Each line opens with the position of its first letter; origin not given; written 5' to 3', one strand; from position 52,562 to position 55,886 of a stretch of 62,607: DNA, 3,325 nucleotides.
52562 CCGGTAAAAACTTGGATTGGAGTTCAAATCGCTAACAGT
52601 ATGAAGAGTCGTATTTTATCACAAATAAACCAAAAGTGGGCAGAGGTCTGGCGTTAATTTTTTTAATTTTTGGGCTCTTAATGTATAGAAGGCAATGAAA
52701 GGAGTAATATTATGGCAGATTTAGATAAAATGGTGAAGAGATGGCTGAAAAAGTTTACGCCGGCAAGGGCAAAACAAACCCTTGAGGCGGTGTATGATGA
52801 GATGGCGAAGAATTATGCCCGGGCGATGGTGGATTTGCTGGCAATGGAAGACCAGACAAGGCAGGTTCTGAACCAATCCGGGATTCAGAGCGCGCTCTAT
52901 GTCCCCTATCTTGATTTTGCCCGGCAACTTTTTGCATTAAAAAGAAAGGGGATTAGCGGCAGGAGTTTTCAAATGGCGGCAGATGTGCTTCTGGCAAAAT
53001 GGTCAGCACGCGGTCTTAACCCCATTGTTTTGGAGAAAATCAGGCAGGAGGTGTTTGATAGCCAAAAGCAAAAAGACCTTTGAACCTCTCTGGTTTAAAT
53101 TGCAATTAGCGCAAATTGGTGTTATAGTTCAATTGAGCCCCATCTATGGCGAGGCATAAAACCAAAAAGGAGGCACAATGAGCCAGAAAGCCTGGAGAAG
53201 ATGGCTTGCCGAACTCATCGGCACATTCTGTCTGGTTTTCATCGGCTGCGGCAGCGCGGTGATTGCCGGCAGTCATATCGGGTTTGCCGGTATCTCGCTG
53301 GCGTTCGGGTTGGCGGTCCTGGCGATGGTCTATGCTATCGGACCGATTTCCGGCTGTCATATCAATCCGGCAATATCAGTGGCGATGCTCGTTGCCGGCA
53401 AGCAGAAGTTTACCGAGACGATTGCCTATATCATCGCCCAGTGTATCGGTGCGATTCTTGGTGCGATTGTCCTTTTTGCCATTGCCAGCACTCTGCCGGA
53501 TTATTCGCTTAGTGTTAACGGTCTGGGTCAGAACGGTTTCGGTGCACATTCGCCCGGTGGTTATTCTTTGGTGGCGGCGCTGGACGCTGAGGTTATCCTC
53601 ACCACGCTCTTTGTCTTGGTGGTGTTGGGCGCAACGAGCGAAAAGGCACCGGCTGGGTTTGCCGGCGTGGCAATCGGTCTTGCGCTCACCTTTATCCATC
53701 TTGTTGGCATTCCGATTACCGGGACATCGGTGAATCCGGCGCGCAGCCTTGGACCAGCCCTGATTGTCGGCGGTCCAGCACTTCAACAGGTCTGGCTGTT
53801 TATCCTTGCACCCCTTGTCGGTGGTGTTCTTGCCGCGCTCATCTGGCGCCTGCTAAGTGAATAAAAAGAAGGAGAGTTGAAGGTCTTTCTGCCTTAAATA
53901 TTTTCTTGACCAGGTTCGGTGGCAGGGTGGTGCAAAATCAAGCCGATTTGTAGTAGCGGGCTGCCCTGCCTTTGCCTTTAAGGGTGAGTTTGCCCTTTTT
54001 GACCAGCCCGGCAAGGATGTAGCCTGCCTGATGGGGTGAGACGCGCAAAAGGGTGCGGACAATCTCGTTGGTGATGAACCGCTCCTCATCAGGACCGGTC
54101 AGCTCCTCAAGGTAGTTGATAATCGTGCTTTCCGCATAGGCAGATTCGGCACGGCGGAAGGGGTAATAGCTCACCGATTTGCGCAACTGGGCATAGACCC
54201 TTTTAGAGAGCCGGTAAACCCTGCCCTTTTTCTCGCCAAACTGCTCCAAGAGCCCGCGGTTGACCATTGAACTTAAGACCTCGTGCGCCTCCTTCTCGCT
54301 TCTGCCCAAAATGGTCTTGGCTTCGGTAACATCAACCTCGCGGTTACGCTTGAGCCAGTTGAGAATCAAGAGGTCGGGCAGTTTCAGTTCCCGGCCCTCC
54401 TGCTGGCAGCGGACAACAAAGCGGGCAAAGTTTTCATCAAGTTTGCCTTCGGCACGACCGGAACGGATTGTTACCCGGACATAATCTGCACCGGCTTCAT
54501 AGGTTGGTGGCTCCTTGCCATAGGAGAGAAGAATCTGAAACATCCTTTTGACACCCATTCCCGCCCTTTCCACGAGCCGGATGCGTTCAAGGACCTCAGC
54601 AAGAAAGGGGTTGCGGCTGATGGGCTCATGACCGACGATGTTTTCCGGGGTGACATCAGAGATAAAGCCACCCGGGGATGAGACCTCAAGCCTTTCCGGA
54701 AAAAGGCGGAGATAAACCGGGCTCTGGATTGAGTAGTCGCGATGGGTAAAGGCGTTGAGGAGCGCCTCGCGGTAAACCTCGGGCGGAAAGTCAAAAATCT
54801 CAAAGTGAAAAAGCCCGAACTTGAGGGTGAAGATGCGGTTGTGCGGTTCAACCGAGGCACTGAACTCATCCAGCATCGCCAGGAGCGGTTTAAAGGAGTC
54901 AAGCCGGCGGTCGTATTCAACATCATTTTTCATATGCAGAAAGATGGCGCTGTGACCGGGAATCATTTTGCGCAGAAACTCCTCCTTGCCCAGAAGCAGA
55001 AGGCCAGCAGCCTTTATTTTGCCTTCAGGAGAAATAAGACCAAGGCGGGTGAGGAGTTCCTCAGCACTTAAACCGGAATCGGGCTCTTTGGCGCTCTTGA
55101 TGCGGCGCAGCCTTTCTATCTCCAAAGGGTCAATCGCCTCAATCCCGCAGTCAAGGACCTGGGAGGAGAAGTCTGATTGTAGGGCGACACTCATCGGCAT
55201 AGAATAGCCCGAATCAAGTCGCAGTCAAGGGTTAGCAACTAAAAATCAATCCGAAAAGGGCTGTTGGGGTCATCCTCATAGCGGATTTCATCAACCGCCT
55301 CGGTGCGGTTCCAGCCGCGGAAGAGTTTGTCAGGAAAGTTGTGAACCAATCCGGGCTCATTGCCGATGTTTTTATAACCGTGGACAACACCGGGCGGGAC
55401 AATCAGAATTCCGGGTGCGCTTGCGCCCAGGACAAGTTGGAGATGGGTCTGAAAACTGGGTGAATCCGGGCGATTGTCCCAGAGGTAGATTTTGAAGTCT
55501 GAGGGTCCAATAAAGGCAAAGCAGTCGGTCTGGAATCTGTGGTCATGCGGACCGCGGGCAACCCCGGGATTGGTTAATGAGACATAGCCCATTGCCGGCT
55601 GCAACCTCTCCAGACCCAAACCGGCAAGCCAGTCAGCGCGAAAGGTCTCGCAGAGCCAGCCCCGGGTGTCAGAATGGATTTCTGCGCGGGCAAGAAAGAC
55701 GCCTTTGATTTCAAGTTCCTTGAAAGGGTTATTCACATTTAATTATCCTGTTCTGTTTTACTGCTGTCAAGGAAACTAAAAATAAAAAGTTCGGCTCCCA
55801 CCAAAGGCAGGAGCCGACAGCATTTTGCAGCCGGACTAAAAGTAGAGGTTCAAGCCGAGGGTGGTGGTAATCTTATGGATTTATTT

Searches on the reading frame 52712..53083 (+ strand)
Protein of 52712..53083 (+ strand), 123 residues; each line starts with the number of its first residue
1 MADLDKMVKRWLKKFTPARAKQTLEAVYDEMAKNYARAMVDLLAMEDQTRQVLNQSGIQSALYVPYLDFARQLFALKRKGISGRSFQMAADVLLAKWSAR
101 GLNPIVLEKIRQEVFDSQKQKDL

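Call 47: search_protein_families(library=pfam, proteins=[window:52712-53083:+], max_evalue=0.01)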
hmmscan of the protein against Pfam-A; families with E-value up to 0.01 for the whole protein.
window:52712-53083:+ (123 aa): 1 family
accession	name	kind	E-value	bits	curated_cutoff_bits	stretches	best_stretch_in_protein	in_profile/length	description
PF12193.13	Sulf_coat_C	-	3.5e-05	24.4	25.2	1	9-115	15-126/134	Sulfolobus virus coat protein C terminal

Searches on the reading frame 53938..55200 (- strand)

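Call 47: search_protein_families(library=pfam, proteins=[window:53938-55200:-], max_evalue=0.01)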
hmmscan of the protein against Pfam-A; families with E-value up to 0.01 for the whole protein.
window:53938-55200:- (420 aa): 2 families
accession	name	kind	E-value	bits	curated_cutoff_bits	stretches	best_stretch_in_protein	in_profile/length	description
PF13749.12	HATPase_c_4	-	5.2e-20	71.7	26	1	160-245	2-89/89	Putative ATP-dependent DNA helicase recG C-terminal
PF12802.13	MarR_2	-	0.00073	20.1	27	0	272-320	3-52/61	MarR family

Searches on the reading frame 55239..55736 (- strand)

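Call 47: search_protein_families(library=pfam, proteins=[window:55239-55736:-], max_evalue=0.01)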
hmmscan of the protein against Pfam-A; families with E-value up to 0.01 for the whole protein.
window:55239-55736:- (165 aa): 2 families
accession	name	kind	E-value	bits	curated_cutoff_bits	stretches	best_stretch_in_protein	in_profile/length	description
PF00908.23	dTDP_sugar_isom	-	8.1e-13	48.9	27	1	8-125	2-120/168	dTDP-4-dehydrorhamnose 3,5-epimerase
PF14667.12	Polysacc_synt_C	-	0.00075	20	28.7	1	21-138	1-102/111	Polysaccharide biosynthesis C-terminal domain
